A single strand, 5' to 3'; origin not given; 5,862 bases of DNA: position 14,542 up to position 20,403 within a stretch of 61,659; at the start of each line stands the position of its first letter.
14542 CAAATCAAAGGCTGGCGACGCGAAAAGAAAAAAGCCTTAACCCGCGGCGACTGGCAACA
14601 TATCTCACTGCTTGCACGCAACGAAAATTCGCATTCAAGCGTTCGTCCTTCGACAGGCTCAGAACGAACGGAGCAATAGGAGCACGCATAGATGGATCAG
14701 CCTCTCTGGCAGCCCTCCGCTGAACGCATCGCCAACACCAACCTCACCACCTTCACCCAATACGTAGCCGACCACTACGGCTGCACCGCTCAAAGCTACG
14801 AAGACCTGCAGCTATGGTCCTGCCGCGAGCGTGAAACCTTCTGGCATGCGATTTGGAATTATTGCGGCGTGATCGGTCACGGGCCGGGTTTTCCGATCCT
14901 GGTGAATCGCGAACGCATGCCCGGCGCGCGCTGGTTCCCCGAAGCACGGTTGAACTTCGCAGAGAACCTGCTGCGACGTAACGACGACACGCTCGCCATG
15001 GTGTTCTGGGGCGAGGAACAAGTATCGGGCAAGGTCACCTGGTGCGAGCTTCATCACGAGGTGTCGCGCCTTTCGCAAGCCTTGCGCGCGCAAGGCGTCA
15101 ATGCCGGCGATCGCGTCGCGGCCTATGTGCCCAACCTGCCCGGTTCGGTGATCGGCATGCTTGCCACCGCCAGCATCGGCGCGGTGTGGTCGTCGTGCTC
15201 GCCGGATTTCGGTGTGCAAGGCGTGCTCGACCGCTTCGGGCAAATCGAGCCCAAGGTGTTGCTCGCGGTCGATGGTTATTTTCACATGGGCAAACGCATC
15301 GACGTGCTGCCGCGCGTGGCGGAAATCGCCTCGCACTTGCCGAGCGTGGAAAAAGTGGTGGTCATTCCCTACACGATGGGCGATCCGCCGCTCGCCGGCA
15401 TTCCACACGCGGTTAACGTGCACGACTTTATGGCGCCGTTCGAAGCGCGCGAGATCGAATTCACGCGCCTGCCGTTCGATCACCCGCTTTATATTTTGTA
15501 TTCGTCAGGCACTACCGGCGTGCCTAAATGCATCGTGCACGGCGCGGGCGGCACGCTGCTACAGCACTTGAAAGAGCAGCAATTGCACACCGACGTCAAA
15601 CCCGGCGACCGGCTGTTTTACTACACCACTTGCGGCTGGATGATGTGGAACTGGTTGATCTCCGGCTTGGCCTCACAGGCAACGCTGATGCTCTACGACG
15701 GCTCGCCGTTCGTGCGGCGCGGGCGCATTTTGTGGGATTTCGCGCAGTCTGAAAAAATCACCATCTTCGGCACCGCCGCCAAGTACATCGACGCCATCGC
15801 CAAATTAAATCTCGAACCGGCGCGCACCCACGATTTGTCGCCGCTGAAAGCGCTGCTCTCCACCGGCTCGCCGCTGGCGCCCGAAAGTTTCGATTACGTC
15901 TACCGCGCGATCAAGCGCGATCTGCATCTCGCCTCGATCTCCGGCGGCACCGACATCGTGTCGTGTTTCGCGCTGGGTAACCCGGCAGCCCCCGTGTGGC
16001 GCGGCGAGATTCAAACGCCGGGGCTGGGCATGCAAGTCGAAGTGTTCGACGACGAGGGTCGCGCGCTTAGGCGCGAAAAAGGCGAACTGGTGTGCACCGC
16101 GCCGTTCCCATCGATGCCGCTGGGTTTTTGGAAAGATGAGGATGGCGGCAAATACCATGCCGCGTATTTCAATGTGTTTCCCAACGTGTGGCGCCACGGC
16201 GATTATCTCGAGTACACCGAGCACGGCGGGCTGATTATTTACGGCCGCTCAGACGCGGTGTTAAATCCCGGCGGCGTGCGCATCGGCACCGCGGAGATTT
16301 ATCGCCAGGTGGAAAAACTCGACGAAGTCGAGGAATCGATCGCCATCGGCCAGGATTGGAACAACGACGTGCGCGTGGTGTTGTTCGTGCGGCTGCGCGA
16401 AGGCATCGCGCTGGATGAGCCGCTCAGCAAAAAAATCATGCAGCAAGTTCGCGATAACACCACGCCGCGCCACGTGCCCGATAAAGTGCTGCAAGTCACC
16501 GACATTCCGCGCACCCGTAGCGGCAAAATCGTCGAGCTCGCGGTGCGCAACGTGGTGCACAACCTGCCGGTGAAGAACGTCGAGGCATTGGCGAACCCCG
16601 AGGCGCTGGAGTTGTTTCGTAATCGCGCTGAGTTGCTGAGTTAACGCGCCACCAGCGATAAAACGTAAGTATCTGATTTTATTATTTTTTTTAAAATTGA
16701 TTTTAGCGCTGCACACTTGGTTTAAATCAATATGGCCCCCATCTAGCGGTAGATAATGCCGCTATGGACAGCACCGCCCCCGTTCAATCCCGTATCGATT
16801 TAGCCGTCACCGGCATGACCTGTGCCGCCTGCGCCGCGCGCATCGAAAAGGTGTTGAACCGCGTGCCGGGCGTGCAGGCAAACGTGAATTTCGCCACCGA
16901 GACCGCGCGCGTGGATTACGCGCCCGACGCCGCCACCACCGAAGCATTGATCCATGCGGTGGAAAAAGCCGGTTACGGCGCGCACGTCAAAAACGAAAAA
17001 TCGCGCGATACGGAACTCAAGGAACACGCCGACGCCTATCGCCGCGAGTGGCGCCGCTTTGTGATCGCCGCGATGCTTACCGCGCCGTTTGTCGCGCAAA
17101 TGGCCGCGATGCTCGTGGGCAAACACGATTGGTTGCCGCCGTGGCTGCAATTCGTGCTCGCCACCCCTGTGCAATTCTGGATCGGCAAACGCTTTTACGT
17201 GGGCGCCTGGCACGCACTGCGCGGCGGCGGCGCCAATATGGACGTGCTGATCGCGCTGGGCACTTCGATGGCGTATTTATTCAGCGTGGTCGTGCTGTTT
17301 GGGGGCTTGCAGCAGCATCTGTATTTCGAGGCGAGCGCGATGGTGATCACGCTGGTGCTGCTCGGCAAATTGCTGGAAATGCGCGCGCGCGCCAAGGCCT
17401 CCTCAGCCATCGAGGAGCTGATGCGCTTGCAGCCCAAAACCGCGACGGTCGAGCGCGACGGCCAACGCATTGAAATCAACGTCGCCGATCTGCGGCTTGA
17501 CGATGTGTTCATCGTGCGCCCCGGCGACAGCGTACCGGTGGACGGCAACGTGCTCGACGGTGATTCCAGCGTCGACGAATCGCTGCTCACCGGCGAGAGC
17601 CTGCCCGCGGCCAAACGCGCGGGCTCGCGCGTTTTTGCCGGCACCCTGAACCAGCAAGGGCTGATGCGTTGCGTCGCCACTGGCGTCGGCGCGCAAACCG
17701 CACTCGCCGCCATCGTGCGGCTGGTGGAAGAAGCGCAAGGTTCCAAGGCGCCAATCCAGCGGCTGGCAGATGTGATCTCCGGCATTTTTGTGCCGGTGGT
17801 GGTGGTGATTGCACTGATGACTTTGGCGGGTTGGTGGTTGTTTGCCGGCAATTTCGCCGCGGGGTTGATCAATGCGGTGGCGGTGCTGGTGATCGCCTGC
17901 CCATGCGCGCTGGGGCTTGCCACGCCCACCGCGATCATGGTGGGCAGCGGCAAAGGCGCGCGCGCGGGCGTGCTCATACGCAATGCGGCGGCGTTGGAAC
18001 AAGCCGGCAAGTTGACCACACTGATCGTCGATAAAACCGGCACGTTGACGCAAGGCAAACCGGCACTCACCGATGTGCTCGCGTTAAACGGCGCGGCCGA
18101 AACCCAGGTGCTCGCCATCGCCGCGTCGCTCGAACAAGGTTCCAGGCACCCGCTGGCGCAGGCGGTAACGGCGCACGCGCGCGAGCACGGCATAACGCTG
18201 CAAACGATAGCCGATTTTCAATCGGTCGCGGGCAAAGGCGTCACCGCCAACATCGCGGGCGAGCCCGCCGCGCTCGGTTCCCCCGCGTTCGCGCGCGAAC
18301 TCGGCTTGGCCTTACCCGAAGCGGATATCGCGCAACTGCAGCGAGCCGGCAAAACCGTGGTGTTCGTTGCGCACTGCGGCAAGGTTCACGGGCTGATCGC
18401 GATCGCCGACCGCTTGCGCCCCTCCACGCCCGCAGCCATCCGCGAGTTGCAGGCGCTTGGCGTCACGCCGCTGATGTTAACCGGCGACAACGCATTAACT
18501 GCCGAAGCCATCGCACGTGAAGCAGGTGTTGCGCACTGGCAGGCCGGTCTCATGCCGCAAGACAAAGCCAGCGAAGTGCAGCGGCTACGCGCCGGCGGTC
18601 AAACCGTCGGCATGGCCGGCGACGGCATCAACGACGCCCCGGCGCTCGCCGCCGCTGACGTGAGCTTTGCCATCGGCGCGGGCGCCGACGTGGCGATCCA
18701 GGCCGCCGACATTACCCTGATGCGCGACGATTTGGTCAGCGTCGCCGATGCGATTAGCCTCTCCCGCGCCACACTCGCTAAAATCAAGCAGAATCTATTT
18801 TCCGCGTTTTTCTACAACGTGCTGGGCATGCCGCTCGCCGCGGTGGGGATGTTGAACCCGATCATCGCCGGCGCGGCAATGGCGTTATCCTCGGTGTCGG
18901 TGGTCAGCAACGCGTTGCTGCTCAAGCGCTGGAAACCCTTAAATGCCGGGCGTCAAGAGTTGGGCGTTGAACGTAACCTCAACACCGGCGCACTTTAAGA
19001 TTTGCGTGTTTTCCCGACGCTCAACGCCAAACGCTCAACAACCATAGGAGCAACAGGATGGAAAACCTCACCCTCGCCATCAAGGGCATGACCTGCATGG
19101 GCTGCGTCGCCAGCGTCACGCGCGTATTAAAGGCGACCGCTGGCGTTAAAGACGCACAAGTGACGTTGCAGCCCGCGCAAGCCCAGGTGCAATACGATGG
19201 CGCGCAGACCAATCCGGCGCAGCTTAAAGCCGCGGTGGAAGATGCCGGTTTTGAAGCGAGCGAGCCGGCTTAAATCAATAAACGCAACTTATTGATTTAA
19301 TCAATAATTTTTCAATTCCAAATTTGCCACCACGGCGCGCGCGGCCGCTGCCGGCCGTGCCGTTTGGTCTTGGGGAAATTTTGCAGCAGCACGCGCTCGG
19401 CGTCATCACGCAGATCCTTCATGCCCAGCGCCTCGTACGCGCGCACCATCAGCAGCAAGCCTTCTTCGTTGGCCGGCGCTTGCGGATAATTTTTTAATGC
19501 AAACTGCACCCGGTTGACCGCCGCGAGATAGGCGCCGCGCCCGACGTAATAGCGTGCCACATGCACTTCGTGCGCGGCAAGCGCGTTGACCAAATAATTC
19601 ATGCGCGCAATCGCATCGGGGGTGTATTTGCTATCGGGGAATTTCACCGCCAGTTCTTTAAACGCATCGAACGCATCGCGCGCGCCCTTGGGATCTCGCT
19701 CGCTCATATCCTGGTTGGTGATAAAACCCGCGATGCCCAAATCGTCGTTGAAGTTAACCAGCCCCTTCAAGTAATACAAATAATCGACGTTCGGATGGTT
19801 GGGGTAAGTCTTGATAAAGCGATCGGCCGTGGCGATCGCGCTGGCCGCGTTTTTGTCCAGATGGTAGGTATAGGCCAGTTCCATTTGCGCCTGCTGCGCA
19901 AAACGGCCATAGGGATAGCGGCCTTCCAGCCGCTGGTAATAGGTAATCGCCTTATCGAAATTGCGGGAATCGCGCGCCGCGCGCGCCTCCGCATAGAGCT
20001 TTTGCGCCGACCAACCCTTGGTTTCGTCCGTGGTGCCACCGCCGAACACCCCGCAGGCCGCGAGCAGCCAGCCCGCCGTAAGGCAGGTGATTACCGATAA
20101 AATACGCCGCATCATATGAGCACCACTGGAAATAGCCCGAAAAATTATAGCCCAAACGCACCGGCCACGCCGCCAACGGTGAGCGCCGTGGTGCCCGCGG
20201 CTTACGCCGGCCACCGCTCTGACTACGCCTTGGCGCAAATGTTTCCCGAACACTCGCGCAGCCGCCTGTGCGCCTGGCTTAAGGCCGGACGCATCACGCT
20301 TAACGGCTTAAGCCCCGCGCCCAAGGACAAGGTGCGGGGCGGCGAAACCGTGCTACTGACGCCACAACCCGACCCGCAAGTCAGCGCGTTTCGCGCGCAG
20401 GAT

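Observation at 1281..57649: Fifteen copies of a ~32-bp AT-rich element with an IHF-consensus core in a GC-rich window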

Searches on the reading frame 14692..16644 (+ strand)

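Call 18: search_protein_families(library=pfam, proteins=[window:14692-16644:+], max_evalue=0.00001)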
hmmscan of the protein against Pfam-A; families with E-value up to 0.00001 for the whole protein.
window:14692-16644:+ (650 aa): 3 families
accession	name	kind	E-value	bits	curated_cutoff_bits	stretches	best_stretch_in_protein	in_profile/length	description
PF00501.34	AMP-binding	-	1e-44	153.4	29.9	1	95-471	6-377/384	AMP-binding enzyme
PF13193.12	AMP-binding_C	-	1.6e-07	32.5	24.5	1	543-612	9-76/76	AMP-binding enzyme C-terminal domain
PF16177.11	ACAS_N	-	6.9e-06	26.2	27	0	36-92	1-54/55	Acetyl-coenzyme A synthetase N-terminus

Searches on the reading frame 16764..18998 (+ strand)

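Call 18: search_protein_families(library=pfam, proteins=[window:16764-18998:+], max_evalue=0.00001)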
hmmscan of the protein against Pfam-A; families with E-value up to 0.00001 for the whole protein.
window:16764-18998:+ (744 aa): 3 families
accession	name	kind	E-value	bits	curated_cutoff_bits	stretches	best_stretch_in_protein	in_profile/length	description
PF00122.25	E1-E2_ATPase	-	1.2e-58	198.1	28.1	1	222-400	2-180/181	E1-E2 ATPase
PF00702.32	Hydrolase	-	1.1e-32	114.4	26.4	1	419-632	3-191/191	haloacid dehalogenase-like hydrolase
PF00403.32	HMA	-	5.2e-17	62.4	24.8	1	13-71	2-61/62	Heavy-metal-associated domain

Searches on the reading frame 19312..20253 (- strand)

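Call 18: search_protein_families(library=pfam, proteins=[window:19312-20253:-], max_evalue=0.00001)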
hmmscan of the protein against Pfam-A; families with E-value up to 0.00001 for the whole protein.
window:19312-20253:- (313 aa): 4 families
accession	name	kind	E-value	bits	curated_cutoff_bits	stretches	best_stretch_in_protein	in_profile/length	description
PF13525.12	YfiO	-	2.6e-61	207.4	25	1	83-286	5-201/203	Outer membrane lipoprotein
PF13512.12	TPR_18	-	1.8e-37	129.2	21.9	1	80-218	7-145/145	Tetratricopeptide repeat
PF13432.12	TPR_16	-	4.4e-08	33.9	32.7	1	87-154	1-65/65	Tetratricopeptide repeat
PF13174.12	TPR_6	-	2.2e-07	31.5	26.3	0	121-153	1-33/33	Tetratricopeptide repeat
